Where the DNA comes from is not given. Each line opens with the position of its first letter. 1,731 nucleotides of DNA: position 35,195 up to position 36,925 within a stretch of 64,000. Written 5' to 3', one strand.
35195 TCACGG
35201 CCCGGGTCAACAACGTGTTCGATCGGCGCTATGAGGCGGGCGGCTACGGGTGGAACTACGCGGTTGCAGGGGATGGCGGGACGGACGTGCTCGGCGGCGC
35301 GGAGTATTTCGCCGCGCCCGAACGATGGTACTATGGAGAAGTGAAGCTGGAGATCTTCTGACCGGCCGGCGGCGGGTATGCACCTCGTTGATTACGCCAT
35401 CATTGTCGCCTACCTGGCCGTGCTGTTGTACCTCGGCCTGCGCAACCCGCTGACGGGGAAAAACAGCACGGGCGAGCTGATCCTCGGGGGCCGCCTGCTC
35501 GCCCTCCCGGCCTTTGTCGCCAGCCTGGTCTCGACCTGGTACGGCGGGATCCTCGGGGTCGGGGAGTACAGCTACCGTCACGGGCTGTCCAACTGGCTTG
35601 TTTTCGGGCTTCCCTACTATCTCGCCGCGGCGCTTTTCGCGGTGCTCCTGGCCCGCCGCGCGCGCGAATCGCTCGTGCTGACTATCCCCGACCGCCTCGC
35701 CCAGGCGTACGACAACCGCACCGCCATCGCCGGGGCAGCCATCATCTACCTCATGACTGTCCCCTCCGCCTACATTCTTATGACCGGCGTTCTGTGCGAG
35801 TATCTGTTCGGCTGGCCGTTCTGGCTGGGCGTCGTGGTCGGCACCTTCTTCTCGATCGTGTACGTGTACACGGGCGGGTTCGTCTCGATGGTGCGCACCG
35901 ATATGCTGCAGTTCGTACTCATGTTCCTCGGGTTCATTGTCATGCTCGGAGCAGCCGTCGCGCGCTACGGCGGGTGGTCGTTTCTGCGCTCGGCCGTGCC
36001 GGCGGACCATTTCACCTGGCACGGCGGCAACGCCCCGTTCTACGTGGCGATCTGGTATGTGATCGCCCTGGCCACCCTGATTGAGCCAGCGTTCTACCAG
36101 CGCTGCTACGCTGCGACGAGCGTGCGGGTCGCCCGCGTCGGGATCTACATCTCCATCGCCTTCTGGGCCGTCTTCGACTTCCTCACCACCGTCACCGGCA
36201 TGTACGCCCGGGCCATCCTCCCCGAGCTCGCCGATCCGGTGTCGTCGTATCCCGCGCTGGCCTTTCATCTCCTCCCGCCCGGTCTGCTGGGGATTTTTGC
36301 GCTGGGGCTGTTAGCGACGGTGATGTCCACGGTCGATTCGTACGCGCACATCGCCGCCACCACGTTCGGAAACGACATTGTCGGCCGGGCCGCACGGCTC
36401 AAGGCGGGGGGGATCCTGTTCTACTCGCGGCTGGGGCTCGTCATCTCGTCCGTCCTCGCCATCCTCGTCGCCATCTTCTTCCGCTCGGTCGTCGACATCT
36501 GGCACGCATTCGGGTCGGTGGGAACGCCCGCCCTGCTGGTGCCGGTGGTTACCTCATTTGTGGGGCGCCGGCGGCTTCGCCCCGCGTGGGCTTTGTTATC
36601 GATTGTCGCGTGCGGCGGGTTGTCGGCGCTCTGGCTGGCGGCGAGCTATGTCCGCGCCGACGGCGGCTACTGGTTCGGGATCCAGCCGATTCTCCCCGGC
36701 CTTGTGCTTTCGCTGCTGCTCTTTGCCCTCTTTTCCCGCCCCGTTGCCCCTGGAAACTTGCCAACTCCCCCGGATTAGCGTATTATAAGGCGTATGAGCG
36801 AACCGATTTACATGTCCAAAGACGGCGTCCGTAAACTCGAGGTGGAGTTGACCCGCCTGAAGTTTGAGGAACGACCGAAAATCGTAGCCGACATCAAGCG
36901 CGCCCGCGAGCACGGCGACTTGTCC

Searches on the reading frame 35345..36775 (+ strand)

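Call 81: search_protein_families(library=pfam, proteins=[window:35345-36775:+], max_evalue=0.0001)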
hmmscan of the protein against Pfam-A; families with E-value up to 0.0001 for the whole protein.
window:35345-36775:+ (477 aa): 1 family
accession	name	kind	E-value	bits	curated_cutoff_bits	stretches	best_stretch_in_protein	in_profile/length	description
PF00474.23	SSF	-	3.6e-28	99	22.8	1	47-406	3-391/406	Sodium:solute symporter family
